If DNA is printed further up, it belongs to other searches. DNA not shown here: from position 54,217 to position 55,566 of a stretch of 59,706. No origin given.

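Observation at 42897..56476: Undescribed PucR-controlled catabolic system: DUF917 + M20 + nitroreductase + DUF6092 + Dpp-type ABC + two M29-fold enzymes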

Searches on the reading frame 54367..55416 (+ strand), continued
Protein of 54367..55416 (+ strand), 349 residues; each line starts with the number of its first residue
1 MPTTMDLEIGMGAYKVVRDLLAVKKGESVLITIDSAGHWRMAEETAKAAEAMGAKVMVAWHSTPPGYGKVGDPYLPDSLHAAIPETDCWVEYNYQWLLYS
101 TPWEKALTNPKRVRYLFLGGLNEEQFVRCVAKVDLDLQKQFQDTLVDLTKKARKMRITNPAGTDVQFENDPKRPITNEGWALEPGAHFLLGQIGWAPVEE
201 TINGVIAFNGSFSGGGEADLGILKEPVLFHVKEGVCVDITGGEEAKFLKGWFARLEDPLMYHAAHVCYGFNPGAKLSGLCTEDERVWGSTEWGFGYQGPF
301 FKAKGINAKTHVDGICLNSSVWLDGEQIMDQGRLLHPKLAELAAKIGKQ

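Call 24: find_related_loci(query=A1, collection=genome_contigs, flank=10000)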
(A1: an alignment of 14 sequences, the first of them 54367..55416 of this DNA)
Query A1 (349 aa) in genome_contigs; peptide patterns used: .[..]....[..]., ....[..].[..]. (x = any residue, [..] = any of these).
148 stretches matched a pattern; 131 encode a relative of the query (tblastn E <= 1e-3); the best 80 are kept; 77 distinct loci.
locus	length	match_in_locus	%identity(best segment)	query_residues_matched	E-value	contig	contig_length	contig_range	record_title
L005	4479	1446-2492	91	1-349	0e+0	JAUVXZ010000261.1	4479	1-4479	MAG: Pseudomonadota bacterium isolate CSMAG_1229 CSMAG_1229_k141_1068877_length_4479_cov_6.3031, whole genome shotgun se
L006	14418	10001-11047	87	1-349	0e+0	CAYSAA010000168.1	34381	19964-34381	MAG TPA_asm: uncultured Atribacterota bacterium isolate SRP067234_co1_85 genome assembly, contig: k99_367468, whole geno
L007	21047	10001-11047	86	1-349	0e+0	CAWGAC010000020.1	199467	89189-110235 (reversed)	MAG: uncultured Spirochaetota bacterium isolate MFD04408.bin.2.124 genome assembly, contig: contig_46544, whole genome s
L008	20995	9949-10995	83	1-349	0e+0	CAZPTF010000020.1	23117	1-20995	MAG TPA_asm: uncultured Anaerolineae bacterium isolate SRP241326_co3_194 genome assembly, contig: NODE_3084_length_23117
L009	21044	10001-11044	83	1-349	0e+0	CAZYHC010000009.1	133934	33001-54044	MAG TPA_asm: uncultured Anaerolineales bacterium isolate binchicken_co294_99 genome assembly, contig: NODE_221_length_13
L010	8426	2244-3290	82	1-349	0e+0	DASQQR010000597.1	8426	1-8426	MAG TPA_asm: Anaerolineales bacterium isolate SMAG_U10862 k141_384465, whole genome shotgun sequence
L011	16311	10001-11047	82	1-349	0e+0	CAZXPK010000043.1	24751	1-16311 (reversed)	MAG TPA_asm: uncultured Anaerolineaceae bacterium isolate binchicken_co33_109 genome assembly, contig: NODE_1942_length_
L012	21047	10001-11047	80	1-349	0e+0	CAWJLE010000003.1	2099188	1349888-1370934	MAG: uncultured Chloroflexia bacterium isolate MFD02416.bin.2.92 genome assembly, contig: contig_69923, whole genome sho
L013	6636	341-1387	72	1-349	2e-175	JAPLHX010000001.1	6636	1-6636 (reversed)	MAG: Coprothermobacterota bacterium isolate LacPavin_0920_SED3_MAG_55_9 LacPavin_0920_SED3_scaffold_2820201, whole genom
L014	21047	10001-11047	71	1-349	2e-172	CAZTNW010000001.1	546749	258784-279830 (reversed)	MAG TPA_asm: uncultured bacterium isolate binchicken_co204_202 genome assembly, contig: NODE_9_length_546749_cov_44.1366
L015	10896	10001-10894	82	1-299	2e-170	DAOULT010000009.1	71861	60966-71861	MAG TPA_asm: Anaerolineae bacterium isolate W31_52 k127_272556, whole genome shotgun sequence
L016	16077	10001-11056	67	1-348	7e-164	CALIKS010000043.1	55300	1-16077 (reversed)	MAG: uncultured archaeon isolate S1_Bin_MAXBIN__124_sub_1 genome assembly, contig: c_000003355507, whole genome shotgun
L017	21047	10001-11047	68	1-349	2e-163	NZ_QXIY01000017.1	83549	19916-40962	Candidatus Cryosericum septentrionale strain SMC1 SMC1_17, whole genome shotgun sequence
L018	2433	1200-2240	69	1-348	7e-174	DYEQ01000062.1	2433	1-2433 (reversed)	MAG TPA_asm: Candidatus Fermentithermobacillaceae bacterium isolate Tomsk_2_57_33 Tomsk_k141_19490, whole genome shotgun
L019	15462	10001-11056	67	1-348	2e-162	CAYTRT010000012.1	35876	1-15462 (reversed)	MAG TPA_asm: uncultured Nitrososphaeria archaeon isolate SRP104967_co1_41 genome assembly, contig: NODE_369_length_35876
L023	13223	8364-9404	64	1-348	1e-157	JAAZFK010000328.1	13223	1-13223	MAG: Clostridiaceae bacterium isolate AS10tlH2TH_208 302167_AS10, whole genome shotgun sequence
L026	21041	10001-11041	65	1-348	2e-156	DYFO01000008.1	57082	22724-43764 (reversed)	MAG TPA_asm: Symbiobacterium thermophilum isolate BE2011_68_19 Afr_mines_BE2011_219_length_57082_cov_6_838147, whole gen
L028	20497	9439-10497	66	1-349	9e-155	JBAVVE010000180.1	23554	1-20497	MAG: Candidatus Bathyarchaeia archaeon isolate MFD01647_ilm_asm_bin14 k127_123558, whole genome shotgun sequence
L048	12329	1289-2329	61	1-348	3e-142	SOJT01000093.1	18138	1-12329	MAG: Candidatus Aerophobetes bacterium isolate E44_bin3 NODE_1027_length_18138_cov_17.506498, whole genome shotgun seque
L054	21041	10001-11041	61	1-348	6e-144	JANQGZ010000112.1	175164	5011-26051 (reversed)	MAG: SAR324 cluster bacterium isolate PL23b_bin.72 k99_1165019, whole genome shotgun sequence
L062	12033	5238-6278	61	1-348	2e-138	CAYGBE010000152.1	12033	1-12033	MAG TPA_asm: uncultured archaeon isolate ERP108616_co1_335 genome assembly, contig: k119_1703075, whole genome shotgun s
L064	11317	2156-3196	61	1-348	6e-138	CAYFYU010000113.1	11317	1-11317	MAG TPA_asm: uncultured Spirochaetota bacterium isolate ERP108616_co2_14 genome assembly, contig: NODE_10431_length_1131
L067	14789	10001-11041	61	1-348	2e-137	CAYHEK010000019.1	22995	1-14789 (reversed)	MAG TPA_asm: uncultured Thermotogae bacterium isolate ERP119294_co4_459 genome assembly, contig: NODE_1910_length_22995_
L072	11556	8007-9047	58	1-347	3e-137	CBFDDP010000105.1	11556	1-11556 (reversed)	MAG TPA_asm: uncultured bacterium isolate SRR26215674_binner13_Refined_32 genome assembly, contig: ERZ25073485.4451, who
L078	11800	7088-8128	57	1-348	6e-135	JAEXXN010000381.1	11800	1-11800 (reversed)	MAG: Bacillota bacterium isolate OH_HDB_150 k127_581411, whole genome shotgun sequence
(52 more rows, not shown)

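Call 26: find_encoding_contigs(protein=P0102, flank=10000, max_places=1)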
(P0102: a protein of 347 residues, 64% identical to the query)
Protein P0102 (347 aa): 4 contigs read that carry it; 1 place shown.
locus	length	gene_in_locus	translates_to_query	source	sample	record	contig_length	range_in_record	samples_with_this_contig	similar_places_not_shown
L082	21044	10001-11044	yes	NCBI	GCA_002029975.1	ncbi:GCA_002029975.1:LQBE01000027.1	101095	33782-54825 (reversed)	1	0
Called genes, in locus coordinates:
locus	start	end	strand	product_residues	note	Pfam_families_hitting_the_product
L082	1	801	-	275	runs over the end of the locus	PF00941:FAD_binding_5, PF03450:CO_deh_flav_C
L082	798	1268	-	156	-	PF00111:Fer2 (weak), PF01799:Fer2_2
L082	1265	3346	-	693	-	PF01315:Ald_Xan_dh_C, PF02738:MoCoBD_1, PF20256:MoCoBD_2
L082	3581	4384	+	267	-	PF00881:Nitroreductase (faint), PF14512:TM1586_NiRdase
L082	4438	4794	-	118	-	PF07963:N_methyl (weak)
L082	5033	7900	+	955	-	PF02638:GHL10, PF01520:Amidase_3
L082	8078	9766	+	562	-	PF07905:PucR, PF17853:GGDEF_2, PF13556:HTH_30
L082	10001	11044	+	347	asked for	PF26233:NicX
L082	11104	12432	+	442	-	PF02133:Transp_cyt_pur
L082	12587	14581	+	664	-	PF00004:AAA (faint), PF00158:Sigma54_activat, PF07724:AAA_2 (weak), PF14532:Sigma54_activ_2, PF25601:AAA_lid_14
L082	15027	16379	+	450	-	PF05598:DUF772, PF01609:DDE_Tnp_1, PF13751:DDE_Tnp_1_6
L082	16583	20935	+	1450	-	PF13620:CarboxypepD_reg (faint), PF14478:DUF4430, PF00395:SLH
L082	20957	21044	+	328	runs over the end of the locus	PF14478:DUF4430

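Call 27: find_encoding_contigs(protein=P0115, flank=10000, max_places=1)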
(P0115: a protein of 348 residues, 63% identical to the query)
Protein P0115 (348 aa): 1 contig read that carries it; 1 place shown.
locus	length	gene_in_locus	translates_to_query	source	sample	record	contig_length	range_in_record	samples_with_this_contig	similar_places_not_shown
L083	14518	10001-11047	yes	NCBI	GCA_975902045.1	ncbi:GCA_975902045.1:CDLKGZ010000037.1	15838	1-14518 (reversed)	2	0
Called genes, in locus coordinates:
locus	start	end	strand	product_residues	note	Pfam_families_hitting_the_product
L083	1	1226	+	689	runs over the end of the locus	PF05833:NFACT_N, PF05670:NFACT-R_1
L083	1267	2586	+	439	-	PF01979:Amidohydro_1, PF12890:DHOase, PF07969:Amidohydro_3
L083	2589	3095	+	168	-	PF01927:Mut7-C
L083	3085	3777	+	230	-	PF01871:AMMECR1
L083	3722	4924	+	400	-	PF13528:Glyco_trans_1_3, PF04101:Glyco_tran_28_C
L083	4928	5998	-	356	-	PF22025:ThiI_fer, PF02926:THUMP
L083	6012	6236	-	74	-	-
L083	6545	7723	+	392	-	PF01546:Peptidase_M20, PF07687:M20_dimer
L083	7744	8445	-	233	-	PF01177:Asp_Glu_race, PF02548:Pantoate_transf (faint)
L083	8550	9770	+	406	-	PF01546:Peptidase_M20, PF07687:M20_dimer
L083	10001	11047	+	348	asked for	PF26233:NicX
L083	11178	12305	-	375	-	PF06032:S-Me-THD_N, PF20906:S-Me-THD_C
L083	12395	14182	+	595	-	PF00118:Cpn60_TCP1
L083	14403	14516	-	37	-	?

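Call 42: predict_structure(alignment_id=A2)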
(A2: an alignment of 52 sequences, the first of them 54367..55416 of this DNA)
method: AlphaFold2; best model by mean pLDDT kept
length: 349 residues; sequences in the alignment: 52
mean_pLDDT: 93.5   pTM: 0.90
mean pLDDT of the five models: 93.5, 93.4, 92.4, 91.9, 91.8
residues with pLDDT >= 90: 278; 70-90: 66; 50-70: 5; < 50: 0
segments of 3 or more residues with pLDDT < 50: none
pLDDT, mean of each block of 10 residues (from residue 1): 91 98 97 93 98 97 83 89 95 88 82 90 96 97 97 98 97 89 92 94 98 90 98 98 97 93 96 95 96 88 78 96 98 97 94
secondary structure, 60 per line:
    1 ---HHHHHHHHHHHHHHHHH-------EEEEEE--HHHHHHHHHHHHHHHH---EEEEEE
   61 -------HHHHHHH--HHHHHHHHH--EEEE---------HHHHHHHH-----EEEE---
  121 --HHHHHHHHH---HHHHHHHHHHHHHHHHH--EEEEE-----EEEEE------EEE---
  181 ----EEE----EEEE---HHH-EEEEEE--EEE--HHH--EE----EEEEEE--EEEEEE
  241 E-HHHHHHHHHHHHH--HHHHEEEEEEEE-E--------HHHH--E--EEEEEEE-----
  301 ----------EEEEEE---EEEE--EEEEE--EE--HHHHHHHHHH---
elements in order: H4-20 E28-33 H36-51 E55-60 H68-74 H77-85 E88-91 H101-108 E114-117 H123-131 H135-151 E154-158 E164-168 E175-177 E185-187 E192-195 E203-208 E211-213 E227-232 E235-241 H243-255 H258-261 E262-269 H280-283 E289-295 E311-316 E320-323 E326-330 H337-346

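Call 45: search_protein_families(library=pfam, proteins=[L028:8465-9172:+, L072:9329-10003:+, L026:11078-12403:+, L054:5038-6354:+, L062:9605-10462:+, L064:6912-7865:+, L067:6262-7020:-, L023:1878-2897:-, L048:9619-10833:+, L007:13207-14778:+], max_evalue=0.001)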
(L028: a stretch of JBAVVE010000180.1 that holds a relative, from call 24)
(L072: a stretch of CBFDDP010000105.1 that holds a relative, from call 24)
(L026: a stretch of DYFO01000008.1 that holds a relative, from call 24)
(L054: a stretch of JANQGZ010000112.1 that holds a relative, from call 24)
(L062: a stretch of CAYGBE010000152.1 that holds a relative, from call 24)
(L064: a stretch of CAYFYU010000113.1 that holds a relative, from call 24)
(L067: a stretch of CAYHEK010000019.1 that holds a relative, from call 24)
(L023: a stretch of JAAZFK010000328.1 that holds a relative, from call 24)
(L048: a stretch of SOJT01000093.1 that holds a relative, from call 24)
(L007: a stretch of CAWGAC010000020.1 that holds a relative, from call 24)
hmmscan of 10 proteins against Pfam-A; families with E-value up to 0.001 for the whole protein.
L028:8465-9172:+ (235 aa): 1 family
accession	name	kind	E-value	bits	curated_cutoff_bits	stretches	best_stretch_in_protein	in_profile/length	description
PF01177.27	Asp_Glu_race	-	1.3e-48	166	31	1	3-210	1-211/211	Asp/Glu/Hydantoin racemase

L072:9329-10003:+ (224 aa): 1 family
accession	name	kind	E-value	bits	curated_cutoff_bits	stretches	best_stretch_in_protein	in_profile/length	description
PF00497.25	SBP_bac_3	-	6.7e-20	71.6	26.4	1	8-222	5-129/132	Bacterial extracellular solute-binding proteins, family 3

L026:11078-12403:+ (441 aa): 1 family
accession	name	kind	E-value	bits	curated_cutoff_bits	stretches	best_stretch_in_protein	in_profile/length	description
PF02133.21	Transp_cyt_pur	-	9.9e-31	107.4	23.5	1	23-401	1-419/440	Permease for cytosine/purines, uracil, thiamine, allantoin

L054:5038-6354:+ (438 aa): 2 families
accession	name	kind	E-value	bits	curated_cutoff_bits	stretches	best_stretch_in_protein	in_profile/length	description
PF13458.12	Peripla_BP_6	-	3.5e-34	119.4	31.7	1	39-370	3-320/343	Periplasmic binding protein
PF13433.12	Peripla_BP_5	-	3.4e-11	43.3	27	1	174-350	129-302/363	Periplasmic binding protein domain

L062:9605-10462:+ (285 aa): 1 family
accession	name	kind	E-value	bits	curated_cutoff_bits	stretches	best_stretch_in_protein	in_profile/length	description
PF02653.21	BPD_transp_2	-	1.6e-19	70.5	26.8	1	6-271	2-269/269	Branched-chain amino acid transport system / permease component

L064:6912-7865:+ (317 aa): 1 family
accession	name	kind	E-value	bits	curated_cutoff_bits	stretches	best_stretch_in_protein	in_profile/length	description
PF02653.21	BPD_transp_2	-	9.3e-29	100.8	26.8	1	52-296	18-268/269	Branched-chain amino acid transport system / permease component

L067:6262-7020:- (252 aa): 0 families

L023:1878-2897:- (339 aa): 0 families

L048:9619-10833:+ (404 aa): 1 family
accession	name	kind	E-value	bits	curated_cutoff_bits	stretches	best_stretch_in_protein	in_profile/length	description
PF00881.29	Nitroreductase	-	4.3e-07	30.7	23.5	1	232-269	116-153/167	Nitroreductase family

L007:13207-14778:+ (523 aa): 5 families
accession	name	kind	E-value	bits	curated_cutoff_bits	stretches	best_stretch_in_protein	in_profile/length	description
PF05378.19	Hydant_A_N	-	1.4e-39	136.1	25.2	1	4-170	1-171/176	Hydantoinase/oxoprolinase N-terminal region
PF01968.24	Hydantoinase_A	-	5.5e-34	118.2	22.9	1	195-364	1-173/291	Hydantoinase/oxoprolinase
PF01869.26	BcrAD_BadFG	-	6.1e-10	39.5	31.5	1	5-75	1-78/271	BadF/BadG/BcrA/BcrD ATPase family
PF13941.12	MutL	-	2.2e-08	33.8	27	0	5-52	2-52/450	MutL protein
PF14450.12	FtsA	-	0.0007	20.4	31.8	0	6-46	2-46/127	Cell division protein FtsA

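Call 46: fold_search(model_id=the predicted structure, library=pdb)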
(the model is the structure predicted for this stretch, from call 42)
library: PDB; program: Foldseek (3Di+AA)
matches with E <= 10: 1768; with E <= 0.001: 11
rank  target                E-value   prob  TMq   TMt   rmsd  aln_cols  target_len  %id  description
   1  7cn3_C                1.1e-25  1.00  0.78  0.78   3.8       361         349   20  2,5-dihydroxypridine Dioxygenase in complex with 2,5-dihydroxypridine and product N-formylmaleamic acid (released 2020-12-16)
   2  7cn3_A                1.1e-24  1.00  0.75  0.76   4.4       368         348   20  2,5-dihydroxypridine Dioxygenase in complex with 2,5-dihydroxypridine and product N-formylmaleamic acid (released 2020-12-16)
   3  7cup_E                1.1e-24  1.00  0.78  0.78   3.8       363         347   20  Structure of 2,5-dihydroxypridine Dioxygenase from Pseudomonas putida KT2440 (released 2020-12-16)
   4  4ics_A                9.8e-17  1.00  0.69  0.59   5.9       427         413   15  Crystal structure of PepS from Streptococcus pneumoniae in complex with a substrate (released 2013-10-23)
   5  4icq_A                1.6e-16  1.00  0.68  0.59   5.9       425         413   15  Structural basis for substrate recognition and reaction mechanism of bacterial aminopeptidase peps (released 2013-10-23)
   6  4icr_A                1.9e-16  1.00  0.64  0.56   6.3       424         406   15  Structural basis for substrate recognition and reaction mechanism of bacterial aminopeptidase peps (released 2013-10-23)
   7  2ayi_A                1.3e-15  1.00  0.69  0.62   5.2       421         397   14  Wild-type AmpT from Thermus thermophilus (released 2005-11-08)
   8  1zjc                  6.6e-14  1.00  0.58  0.51   9.1       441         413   12  Aminopeptidase S from S. aureus (released 2005-06-07)
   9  6zsu_A                2.4e-09  1.00  0.52  0.58   7.2       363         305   12  Structure of crocagin biosynthetic protein CgnE (released 2022-07-20)
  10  6zsv_A                1.6e-08  1.00  0.48  0.54   8.8       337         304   12  Structure of crocagin biosynthetic protein CgnB (released 2022-07-20)
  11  2ch1_A                9.0e-04  1.00  0.19  0.18   4.9       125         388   18  Structure of Anopheles gambiae 3-hydroxykynurenine transaminase (released 2006-03-28)
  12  9g79_A                1.4e-03  1.00  0.25  0.20   4.5       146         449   16  Cryo-EM structure of Acetyl-coenzyme A synthetase (AcsA) dimer (released 2025-04-16)
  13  2huf_A                1.8e-03  1.00  0.14  0.13   5.4        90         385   20  Crystal structure of Aedes aegypti alanine glyoxylate aminotransferase (released 2006-09-26)
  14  5tnx                  2.3e-03  0.99  0.19  0.18   7.1       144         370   18  Crystal structure of Alcohol dehydrogenase zinc-binding domain protein from Burkholderia ambifaria (released 2016-11-09)
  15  4b7x_I                2.5e-03  1.00  0.21  0.29   8.2       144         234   16  Crystal structure of hypothetical protein PA1648 from Pseudomonas aeruginosa. (released 2013-01-09)
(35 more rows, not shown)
